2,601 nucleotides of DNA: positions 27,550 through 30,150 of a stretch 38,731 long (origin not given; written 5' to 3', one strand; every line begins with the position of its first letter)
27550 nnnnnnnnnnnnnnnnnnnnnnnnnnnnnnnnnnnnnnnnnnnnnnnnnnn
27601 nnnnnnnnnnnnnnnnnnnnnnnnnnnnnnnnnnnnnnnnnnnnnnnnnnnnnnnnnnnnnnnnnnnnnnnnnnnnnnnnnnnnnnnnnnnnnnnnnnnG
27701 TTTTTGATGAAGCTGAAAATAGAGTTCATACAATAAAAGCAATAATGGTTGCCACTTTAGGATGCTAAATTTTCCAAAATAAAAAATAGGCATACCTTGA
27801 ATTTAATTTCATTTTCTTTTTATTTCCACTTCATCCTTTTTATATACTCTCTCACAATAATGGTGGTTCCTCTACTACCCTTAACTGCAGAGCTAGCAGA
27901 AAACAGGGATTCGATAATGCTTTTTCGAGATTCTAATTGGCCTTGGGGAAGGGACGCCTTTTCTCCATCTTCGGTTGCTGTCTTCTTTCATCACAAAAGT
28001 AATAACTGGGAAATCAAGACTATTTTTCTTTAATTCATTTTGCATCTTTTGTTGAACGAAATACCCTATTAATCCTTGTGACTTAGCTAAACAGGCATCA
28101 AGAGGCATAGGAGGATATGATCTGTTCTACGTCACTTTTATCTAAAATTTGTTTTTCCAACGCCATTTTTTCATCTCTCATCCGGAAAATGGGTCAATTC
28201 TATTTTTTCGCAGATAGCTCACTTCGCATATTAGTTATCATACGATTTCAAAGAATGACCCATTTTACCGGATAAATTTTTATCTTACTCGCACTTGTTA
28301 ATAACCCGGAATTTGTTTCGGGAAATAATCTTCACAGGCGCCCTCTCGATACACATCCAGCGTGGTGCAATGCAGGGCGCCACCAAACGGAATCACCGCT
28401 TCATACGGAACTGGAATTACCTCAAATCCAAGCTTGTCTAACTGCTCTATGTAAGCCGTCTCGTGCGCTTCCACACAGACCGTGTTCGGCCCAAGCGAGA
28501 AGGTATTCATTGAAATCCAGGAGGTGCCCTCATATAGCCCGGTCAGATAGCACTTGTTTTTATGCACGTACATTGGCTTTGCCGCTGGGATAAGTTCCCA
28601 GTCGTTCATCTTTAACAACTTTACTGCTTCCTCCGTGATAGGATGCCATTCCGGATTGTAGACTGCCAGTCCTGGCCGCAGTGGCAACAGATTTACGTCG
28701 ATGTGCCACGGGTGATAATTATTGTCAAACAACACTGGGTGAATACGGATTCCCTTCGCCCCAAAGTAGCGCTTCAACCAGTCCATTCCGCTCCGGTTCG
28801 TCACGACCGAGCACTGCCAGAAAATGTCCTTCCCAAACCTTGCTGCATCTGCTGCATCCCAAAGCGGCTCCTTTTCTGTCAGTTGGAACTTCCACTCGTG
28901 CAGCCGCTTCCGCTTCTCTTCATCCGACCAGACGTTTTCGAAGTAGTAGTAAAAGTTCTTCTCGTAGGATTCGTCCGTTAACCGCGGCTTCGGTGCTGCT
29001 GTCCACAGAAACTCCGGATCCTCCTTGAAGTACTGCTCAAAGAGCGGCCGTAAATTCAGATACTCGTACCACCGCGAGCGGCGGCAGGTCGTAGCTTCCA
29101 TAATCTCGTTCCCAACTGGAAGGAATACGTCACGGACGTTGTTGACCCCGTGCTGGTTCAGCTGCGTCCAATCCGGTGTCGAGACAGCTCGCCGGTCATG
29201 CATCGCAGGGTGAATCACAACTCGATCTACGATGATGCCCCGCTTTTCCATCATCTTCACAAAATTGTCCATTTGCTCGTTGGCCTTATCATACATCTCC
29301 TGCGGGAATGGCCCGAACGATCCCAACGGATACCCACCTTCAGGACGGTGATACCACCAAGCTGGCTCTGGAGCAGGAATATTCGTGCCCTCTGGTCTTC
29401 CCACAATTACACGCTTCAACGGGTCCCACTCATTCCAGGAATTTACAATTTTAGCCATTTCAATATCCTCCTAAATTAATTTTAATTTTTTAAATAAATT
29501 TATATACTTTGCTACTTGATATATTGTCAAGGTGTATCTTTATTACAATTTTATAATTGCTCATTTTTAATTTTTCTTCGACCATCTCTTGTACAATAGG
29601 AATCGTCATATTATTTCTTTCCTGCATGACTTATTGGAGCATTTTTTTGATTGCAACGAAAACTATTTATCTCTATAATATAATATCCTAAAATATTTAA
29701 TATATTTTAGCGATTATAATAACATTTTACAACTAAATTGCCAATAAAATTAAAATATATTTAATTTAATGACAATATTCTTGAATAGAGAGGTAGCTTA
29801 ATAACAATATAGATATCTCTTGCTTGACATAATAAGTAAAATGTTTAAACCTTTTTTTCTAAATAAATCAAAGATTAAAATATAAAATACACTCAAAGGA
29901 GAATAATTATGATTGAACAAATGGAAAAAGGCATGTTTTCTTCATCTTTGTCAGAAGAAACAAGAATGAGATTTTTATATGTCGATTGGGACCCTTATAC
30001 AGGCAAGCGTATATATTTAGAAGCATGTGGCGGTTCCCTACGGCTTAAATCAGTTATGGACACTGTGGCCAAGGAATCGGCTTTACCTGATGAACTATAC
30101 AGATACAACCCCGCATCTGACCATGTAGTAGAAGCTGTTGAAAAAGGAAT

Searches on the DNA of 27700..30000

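Call 56: search_rna_families(source=window, start=27700, end=30000, threshold=evalue, max_evalue=1)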
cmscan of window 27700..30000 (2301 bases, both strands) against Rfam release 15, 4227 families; matches with E-value up to 1: 2.
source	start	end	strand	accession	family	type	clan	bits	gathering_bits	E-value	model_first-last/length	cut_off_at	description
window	28564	28627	-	RF00323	snoR79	Gene; snRNA; snoRNA; CD-box;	-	26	80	0.019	1-65/65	no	Small nucleolar RNA R79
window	27705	27941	+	RF01946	KCNQ1OT1_1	Gene; lncRNA;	-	10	70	0.78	256-464/464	no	KCNQ1 overlapping transcript 1 conserved region 1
